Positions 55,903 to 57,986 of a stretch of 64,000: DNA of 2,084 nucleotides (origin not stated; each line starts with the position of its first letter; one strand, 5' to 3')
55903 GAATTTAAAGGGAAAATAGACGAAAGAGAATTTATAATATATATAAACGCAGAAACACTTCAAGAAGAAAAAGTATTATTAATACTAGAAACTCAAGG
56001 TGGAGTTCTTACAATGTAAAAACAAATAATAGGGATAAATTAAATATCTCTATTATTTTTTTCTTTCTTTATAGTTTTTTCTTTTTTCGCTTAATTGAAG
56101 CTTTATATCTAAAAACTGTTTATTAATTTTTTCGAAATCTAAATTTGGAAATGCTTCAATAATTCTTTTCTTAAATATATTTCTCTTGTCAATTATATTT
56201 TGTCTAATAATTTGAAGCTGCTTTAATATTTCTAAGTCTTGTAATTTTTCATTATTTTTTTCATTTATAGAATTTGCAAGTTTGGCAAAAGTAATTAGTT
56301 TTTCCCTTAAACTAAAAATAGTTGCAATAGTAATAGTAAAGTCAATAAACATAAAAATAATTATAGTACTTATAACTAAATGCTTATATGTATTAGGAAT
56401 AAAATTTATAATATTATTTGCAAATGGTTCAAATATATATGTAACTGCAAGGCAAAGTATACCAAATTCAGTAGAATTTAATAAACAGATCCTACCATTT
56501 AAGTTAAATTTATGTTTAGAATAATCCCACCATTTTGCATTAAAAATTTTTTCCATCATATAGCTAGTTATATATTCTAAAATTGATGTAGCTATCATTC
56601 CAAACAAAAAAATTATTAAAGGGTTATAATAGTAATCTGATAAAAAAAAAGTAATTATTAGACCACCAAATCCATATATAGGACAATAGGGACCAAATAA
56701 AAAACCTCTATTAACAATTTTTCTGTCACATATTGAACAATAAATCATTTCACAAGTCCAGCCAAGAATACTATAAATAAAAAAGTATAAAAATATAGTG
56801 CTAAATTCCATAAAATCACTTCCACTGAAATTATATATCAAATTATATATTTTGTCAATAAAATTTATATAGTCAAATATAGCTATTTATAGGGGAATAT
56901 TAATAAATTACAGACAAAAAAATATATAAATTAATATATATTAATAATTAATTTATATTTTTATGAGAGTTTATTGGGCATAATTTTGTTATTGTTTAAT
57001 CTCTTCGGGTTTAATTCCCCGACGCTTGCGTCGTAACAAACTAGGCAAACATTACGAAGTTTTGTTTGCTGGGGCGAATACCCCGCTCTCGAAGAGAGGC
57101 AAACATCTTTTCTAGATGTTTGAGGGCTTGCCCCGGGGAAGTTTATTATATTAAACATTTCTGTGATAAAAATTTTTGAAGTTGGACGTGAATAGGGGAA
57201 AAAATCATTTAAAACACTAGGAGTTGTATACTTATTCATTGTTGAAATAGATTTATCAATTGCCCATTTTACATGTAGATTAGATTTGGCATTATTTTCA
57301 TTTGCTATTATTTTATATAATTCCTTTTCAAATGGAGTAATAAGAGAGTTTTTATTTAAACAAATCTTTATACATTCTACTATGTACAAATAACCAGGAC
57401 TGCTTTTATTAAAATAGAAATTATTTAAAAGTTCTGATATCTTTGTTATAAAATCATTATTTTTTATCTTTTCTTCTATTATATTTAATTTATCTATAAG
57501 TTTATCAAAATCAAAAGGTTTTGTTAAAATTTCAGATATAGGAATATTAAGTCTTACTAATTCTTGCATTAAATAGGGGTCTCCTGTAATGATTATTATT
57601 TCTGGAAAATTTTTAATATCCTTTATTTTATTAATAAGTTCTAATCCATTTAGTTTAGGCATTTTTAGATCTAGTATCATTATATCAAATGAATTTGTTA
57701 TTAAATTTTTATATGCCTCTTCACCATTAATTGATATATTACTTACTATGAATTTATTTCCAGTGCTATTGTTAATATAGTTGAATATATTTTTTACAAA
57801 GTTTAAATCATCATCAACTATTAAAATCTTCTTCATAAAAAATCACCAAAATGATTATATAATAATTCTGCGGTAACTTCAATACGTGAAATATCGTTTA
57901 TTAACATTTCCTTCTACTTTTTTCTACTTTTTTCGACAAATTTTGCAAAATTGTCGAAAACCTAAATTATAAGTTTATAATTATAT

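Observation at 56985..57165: GC-rich nested-hairpin element captured in the 3' end of the Spo0A-like gene (stop lost, ~55 codons of read-through)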

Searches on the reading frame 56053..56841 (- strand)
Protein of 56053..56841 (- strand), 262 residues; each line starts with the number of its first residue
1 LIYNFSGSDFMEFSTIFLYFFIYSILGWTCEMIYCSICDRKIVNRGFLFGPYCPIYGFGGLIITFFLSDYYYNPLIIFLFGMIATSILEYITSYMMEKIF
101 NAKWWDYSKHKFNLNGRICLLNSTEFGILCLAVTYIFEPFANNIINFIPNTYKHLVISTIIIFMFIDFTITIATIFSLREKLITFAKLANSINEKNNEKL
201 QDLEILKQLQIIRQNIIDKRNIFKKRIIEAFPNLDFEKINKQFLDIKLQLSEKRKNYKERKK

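Call 9: search_protein_families(library=pfam, proteins=[window:56053-56841:-], max_evalue=0.01)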
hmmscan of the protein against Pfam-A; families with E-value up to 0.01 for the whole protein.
window:56053-56841:- (262 aa): 1 family
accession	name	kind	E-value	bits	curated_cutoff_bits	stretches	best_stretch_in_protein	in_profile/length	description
PF06541.16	ABC_trans_CmpB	-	6.7e-54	182.6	25.9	1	18-172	1-151/151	Putative ABC-transporter type IV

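Call 24: find_encoding_contigs(protein=window:56053-56841:-, flank=10000, max_places=6)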
Protein window:56053-56841:- (262 aa): no gene with exactly this product is on record in the collection.

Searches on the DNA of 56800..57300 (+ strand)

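Call 5: search_rna_families(source=window, start=56800, end=57300, threshold=evalue, max_evalue=10, show_alignments=5)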
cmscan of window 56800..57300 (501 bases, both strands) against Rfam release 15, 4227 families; matches with E-value up to 10: 2.
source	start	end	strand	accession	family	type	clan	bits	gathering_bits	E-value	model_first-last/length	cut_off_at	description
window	57158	57201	+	RF00212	SNORD38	Gene; snRNA; snoRNA; CD-box;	CL00051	15.6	44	4.1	1-70/70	no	Small nucleolar RNA SNORD38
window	57158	57194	+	RF01429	snoR130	Gene; snRNA; snoRNA; CD-box;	-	14.6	40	7.9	1-122/122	no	small nucleolar RNA snoR130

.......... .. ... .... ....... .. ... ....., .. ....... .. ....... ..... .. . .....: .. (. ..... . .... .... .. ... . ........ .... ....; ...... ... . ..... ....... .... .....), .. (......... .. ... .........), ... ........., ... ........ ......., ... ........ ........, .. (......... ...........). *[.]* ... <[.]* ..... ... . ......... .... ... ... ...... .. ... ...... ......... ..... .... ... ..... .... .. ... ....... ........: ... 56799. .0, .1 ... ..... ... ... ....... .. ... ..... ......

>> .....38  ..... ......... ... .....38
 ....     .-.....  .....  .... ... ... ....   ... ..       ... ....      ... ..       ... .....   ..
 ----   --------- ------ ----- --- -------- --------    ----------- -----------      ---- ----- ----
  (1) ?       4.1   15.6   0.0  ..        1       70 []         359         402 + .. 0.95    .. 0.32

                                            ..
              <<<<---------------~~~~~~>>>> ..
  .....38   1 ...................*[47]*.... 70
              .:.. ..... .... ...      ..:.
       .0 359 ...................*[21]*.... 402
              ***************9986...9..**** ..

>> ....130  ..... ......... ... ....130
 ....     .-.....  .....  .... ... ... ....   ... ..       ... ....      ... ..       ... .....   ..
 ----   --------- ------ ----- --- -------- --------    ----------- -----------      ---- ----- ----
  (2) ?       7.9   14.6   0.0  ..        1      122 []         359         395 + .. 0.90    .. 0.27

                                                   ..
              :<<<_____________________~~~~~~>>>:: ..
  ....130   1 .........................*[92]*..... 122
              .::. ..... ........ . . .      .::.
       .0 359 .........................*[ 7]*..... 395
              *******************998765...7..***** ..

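Call 13: search_dna_similar(query=window:56990-57150:+, collection=plasmids, mode=distant, max_evalue=0.01)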
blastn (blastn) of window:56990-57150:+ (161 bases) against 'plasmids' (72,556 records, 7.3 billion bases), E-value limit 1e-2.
Records with a match: 2; places in all: 4; records where one place covers at least 80% of the query: 0.
Best place of each record, by identity: 90-95% 1; 80-90% 1.
By first word of the organism name: Kovacikia 1; Candidatus 1.
By predicted mobility (MOB-suite, as given by PLSDB): non-mobilizable 2.
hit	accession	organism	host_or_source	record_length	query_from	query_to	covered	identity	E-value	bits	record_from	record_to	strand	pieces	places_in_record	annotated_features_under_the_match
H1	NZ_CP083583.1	Kovacikia minuta CCNUW1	cell culture,fresh water lake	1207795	6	47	26%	88.4%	3e-3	49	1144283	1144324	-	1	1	record has no annotation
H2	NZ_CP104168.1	Candidatus Megaera polyxenophila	-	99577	7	45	24%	92.5%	2e-5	56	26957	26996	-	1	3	none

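Call 14: search_dna_similar(query=window:56990-57150:+, collection=phages, mode=distant, max_evalue=0.01)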
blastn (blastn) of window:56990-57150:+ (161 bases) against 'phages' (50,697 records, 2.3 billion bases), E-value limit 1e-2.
No match.

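Call 16: get_annotated_region(hit=H2, flank=1500)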
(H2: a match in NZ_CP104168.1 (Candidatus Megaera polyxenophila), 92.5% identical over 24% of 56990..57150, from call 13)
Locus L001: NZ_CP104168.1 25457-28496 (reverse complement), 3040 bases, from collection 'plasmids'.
description: Candidatus Megaera polyxenophila isolate SAG 25.80_endo plasmid p2_M_poly_crypto, complete sequence
organism: Candidatus Megaera polyxenophila (NCBI taxid 988779)
taxonomy: Bacteria; Pseudomonadota; Alphaproteobacteria; Rickettsiales; Rickettsiaceae; Candidatus Megaera; Candidatus Megaera polyxenophila
host: -; source: -; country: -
typing (MOB-suite, as given by PLSDB): non-mobilizable
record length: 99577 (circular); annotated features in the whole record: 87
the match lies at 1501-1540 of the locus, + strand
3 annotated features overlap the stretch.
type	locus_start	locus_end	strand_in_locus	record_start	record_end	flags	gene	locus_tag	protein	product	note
CDS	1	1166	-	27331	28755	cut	-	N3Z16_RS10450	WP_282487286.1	carotenoid oxygenase family protein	-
CDS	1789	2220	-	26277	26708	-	tnpA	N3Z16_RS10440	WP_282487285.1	IS200/IS605 family transposase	-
CDS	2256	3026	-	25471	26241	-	-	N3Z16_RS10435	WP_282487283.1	DDE-type integrase/transposase/recombinase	GO:0015074 - DNA integration [Evidence IEA]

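Call 17: get_annotated_region(hit=H1, flank=1500)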
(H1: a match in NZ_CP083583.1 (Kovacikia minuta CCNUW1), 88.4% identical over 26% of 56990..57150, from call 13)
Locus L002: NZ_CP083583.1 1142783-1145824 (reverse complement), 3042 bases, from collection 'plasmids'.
description: Kovacikia minuta CCNUW1 strain CCNU0001 plasmid pA, complete sequence
organism: Kovacikia minuta CCNUW1 (NCBI taxid 2653194)
taxonomy: Bacteria; Cyanobacteriota; Cyanophyceae; Leptolyngbyales; Leptolyngbyaceae; Kovacikia; Kovacikia minuta; Kovacikia minuta CCNUW1
host: -; source: cell culture,fresh water lake; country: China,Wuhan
typing (MOB-suite, as given by PLSDB): non-mobilizable
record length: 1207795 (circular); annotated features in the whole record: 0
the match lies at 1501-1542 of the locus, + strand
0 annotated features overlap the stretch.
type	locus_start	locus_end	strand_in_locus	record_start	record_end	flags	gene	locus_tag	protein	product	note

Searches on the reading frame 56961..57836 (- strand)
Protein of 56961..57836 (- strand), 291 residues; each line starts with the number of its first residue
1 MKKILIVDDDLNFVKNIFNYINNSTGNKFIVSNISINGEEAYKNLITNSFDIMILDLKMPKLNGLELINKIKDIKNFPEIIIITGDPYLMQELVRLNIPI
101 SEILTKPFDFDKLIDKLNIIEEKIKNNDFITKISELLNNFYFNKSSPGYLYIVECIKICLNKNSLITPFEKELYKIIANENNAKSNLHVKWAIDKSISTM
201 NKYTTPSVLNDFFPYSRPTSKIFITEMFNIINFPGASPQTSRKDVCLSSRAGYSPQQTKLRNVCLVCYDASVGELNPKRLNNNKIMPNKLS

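Call 9: search_protein_families(library=pfam, proteins=[window:56961-57836:-], max_evalue=0.01)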
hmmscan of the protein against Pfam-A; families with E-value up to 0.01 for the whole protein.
window:56961-57836:- (291 aa): 2 families
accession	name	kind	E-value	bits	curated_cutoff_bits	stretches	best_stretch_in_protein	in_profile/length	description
PF00072.30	Response_reg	-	9.3e-18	64.9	30.2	1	4-117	1-110/111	Response regulator receiver domain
PF08769.17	Spo0A_C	-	1.4e-08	35.1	25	1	133-226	1-99/104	Sporulation initiation factor Spo0A C terminal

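Call 58: list_cluster_members(proteins=[P0030, window:56964-57836:-, P0001])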
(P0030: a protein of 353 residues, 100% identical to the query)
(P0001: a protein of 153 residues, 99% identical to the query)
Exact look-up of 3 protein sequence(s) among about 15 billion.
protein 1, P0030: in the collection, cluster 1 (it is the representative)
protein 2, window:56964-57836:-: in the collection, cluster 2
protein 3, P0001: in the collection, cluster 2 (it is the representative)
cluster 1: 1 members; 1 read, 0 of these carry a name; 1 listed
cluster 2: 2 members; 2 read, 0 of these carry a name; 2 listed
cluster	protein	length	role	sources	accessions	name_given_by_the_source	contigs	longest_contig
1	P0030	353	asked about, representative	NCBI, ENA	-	-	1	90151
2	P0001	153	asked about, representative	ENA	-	-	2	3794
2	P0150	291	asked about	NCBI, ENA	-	-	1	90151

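Call 59: find_encoding_contigs(protein=window:56964-57836:-, flank=2000, max_places=4)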
Protein window:56964-57836:- (291 aa): no gene with exactly this product is on record in the collection.

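Call 64: predict_structure(alignment_id=A2)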
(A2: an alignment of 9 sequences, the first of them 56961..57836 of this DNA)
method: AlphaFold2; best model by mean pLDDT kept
length: 291 residues; sequences in the alignment: 9
mean_pLDDT: 81.4   pTM: 0.67
mean pLDDT of the five models: 81.4, 80.9, 80.8, 80.4, 80.2
residues with pLDDT >= 90: 191; 70-90: 43; 50-70: 5; < 50: 52
segments of 3 or more residues with pLDDT < 50: 240-291
pLDDT, mean of each block of 10 residues (from residue 1): 95 95 90 96 94 96 94 88 92 85 94 95 90 94 95 96 89 93 91 97 95 92 94 67 36 30 29 31 31 37
secondary structure, 60 per line:
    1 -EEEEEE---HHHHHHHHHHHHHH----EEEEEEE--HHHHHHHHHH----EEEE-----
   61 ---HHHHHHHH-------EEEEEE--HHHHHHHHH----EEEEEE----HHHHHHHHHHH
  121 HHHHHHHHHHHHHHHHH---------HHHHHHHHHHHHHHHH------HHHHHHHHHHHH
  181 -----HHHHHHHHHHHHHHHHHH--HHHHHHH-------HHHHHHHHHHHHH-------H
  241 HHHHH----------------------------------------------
elements in order: E2-7 H11-24 E29-35 H38-47 E52-55 H64-71 E79-84 H87-95 E100-105 H110-137 H147-162 H169-180 H186-203 H206-212 H220-232 H240-245

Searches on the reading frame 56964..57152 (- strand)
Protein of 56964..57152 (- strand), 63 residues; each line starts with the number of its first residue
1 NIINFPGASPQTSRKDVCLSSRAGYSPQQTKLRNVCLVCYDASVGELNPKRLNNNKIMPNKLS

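Call 15: find_homologous_proteins(query=window:56964-57152:-, max_evalue=0.01)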
Query seq(63 aa): no candidate shares three 5-residue words with the query. No homologue found.
